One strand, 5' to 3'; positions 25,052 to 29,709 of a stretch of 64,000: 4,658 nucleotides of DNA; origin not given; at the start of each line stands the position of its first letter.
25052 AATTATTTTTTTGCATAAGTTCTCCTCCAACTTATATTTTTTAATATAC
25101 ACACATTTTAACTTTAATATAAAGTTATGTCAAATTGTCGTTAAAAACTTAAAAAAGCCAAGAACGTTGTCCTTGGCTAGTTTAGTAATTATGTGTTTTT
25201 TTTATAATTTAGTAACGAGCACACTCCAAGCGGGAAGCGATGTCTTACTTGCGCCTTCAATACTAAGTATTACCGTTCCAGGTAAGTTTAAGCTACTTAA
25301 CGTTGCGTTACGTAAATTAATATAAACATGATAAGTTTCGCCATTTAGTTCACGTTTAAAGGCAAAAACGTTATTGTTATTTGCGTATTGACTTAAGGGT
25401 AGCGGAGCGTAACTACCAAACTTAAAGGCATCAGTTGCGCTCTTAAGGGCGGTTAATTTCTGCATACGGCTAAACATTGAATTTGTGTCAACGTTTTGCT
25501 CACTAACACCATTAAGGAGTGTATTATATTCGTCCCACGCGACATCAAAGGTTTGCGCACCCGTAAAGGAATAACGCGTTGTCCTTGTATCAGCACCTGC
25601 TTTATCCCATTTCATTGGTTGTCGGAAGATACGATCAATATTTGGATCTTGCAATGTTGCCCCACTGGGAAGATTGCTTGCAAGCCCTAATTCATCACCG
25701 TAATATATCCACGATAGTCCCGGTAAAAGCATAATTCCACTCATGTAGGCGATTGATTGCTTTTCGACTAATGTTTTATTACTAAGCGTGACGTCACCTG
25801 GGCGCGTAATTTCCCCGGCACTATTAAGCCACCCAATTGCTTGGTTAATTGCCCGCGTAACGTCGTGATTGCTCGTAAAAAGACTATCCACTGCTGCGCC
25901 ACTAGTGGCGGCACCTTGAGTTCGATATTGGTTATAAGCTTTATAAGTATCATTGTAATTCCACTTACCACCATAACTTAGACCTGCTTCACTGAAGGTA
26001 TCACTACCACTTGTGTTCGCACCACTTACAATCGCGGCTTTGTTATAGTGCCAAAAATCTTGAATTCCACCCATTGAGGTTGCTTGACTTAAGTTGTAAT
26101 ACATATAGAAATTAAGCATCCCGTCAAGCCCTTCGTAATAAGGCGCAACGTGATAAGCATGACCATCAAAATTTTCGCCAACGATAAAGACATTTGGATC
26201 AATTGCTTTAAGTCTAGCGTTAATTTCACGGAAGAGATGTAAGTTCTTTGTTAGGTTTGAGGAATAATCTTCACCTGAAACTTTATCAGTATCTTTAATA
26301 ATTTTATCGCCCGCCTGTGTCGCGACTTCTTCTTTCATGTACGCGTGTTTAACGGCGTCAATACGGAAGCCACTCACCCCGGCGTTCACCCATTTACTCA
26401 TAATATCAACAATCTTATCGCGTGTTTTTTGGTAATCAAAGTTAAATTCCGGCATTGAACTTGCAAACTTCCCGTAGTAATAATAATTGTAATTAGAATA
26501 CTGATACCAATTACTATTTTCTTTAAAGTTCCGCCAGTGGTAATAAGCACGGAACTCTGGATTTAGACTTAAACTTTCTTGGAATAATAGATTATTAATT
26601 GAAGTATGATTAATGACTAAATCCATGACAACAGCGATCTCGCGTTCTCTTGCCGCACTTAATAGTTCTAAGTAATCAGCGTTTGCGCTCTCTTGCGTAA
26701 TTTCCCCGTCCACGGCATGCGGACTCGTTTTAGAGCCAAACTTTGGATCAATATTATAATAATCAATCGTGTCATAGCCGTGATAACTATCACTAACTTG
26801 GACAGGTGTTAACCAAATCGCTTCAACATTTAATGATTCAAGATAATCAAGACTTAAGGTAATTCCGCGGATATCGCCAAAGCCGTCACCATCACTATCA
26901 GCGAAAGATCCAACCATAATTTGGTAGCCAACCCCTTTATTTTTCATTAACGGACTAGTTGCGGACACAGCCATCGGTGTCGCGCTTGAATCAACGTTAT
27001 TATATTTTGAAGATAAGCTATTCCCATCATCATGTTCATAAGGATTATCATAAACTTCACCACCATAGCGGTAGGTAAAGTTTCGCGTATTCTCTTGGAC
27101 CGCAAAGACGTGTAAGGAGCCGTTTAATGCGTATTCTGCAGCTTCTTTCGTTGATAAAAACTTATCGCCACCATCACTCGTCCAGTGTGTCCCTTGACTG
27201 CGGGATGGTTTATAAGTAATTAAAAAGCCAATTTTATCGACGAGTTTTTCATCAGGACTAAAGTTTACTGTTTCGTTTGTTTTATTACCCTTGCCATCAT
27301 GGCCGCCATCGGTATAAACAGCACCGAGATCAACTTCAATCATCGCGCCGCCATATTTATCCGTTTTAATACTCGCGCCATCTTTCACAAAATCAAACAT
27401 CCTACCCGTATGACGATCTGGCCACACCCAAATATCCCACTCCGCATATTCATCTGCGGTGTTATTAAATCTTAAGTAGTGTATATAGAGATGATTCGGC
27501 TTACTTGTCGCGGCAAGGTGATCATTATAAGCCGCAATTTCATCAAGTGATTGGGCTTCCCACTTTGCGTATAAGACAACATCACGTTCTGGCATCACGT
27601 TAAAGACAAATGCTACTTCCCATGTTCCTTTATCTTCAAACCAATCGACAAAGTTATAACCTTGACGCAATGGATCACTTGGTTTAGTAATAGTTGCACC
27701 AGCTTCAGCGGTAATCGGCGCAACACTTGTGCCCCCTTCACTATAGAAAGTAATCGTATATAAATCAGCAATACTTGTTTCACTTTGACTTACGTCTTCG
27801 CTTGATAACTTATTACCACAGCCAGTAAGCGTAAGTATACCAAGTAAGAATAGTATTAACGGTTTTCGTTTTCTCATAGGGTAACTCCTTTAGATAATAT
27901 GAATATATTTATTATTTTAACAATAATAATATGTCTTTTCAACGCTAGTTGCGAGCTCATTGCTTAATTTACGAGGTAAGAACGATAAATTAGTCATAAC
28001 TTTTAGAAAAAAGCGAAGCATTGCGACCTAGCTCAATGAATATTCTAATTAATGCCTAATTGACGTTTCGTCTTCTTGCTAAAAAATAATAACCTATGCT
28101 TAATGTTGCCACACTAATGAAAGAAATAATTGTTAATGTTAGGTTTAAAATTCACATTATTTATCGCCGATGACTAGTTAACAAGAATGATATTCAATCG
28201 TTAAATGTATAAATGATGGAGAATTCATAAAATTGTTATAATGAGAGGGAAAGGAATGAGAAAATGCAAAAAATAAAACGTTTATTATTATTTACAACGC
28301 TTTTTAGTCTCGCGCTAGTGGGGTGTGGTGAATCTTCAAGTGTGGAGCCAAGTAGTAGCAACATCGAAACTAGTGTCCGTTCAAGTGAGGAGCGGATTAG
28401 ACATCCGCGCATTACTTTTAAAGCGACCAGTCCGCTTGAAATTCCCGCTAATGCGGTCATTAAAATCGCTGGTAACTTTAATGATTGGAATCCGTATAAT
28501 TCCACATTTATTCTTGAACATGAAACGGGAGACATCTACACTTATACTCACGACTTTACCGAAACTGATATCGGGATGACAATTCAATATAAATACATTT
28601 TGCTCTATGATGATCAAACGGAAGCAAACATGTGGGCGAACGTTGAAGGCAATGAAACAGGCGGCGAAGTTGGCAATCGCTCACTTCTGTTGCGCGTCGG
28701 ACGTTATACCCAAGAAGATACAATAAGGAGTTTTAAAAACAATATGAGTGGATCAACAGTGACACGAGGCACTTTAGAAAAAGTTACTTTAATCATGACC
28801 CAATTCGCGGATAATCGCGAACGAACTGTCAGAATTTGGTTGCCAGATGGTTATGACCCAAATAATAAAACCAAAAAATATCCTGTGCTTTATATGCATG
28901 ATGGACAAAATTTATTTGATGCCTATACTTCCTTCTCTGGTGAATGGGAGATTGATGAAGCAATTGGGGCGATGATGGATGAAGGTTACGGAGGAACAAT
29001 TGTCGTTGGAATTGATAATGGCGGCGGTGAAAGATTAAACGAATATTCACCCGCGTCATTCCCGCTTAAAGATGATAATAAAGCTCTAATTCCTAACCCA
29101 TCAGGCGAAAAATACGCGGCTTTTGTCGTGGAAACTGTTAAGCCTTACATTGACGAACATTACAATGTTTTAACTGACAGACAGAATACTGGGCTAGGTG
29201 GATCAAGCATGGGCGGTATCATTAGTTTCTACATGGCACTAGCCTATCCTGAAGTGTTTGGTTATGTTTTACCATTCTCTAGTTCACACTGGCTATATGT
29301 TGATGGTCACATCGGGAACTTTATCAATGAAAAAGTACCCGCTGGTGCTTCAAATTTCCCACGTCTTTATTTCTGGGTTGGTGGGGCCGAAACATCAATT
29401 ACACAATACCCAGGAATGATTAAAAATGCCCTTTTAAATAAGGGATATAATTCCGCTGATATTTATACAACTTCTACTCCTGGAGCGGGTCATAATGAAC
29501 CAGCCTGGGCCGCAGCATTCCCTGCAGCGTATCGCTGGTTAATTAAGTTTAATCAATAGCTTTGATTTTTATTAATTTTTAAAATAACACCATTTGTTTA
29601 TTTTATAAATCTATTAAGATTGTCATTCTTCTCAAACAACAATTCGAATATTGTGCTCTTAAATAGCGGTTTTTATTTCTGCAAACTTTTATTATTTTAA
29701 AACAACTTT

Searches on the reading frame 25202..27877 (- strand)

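Call 24: search_protein_families(library=pfam, proteins=[window:25202-27877:-], max_evalue=0.05)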
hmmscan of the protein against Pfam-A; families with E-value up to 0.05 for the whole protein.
window:25202-27877:- (891 aa): 4 families
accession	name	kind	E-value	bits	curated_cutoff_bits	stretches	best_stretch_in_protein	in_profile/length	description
PF00128.31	Alpha-amylase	-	7.4e-59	200.6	22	2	319-601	1-275/446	Alpha amylase, catalytic domain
PF09479.16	Flg_new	-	1.8e-15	57.2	27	1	40-105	1-65/65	Listeria-Bacteroides repeat domain (List_Bact_rpt)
PF03714.20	PUD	-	0.0012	20.1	25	1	130-243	2-79/97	Bacterial pullanase-associated domain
PF16657.11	Malt_amylase_C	-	0.0026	18.2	27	1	832-866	8-41/75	Maltogenic Amylase, C-terminal domain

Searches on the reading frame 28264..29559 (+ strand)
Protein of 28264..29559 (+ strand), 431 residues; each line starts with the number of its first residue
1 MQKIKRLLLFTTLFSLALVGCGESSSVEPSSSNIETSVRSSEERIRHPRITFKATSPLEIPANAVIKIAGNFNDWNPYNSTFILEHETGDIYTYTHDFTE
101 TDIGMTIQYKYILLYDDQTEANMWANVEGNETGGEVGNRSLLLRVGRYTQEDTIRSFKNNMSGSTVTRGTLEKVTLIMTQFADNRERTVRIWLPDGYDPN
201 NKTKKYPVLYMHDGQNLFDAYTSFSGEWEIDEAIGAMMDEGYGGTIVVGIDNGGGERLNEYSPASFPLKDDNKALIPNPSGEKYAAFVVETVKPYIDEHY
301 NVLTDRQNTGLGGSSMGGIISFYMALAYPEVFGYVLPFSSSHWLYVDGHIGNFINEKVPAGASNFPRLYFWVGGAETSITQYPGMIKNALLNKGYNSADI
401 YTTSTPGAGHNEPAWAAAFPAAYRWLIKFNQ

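Call 24: search_protein_families(library=pfam, proteins=[window:28264-29559:+], max_evalue=0.05)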
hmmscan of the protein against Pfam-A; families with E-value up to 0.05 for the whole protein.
window:28264-29559:+ (431 aa): 4 families
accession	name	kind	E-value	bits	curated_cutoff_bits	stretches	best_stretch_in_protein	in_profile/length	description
PF00756.26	Esterase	-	7.2e-27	95.2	22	1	184-377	5-195/251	Putative esterase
PF00561.26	Abhydrolase_1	-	0.0043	17.2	25.8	0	305-330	68-92/245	alpha/beta hydrolase fold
PF02230.22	Abhydrolase_2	-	0.0045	17.3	23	1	289-341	87-139/217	Phospholipase/Carboxylesterase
PF00686.25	CBM_20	-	0.032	14.5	23.3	0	50-127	4-80/97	Starch binding domain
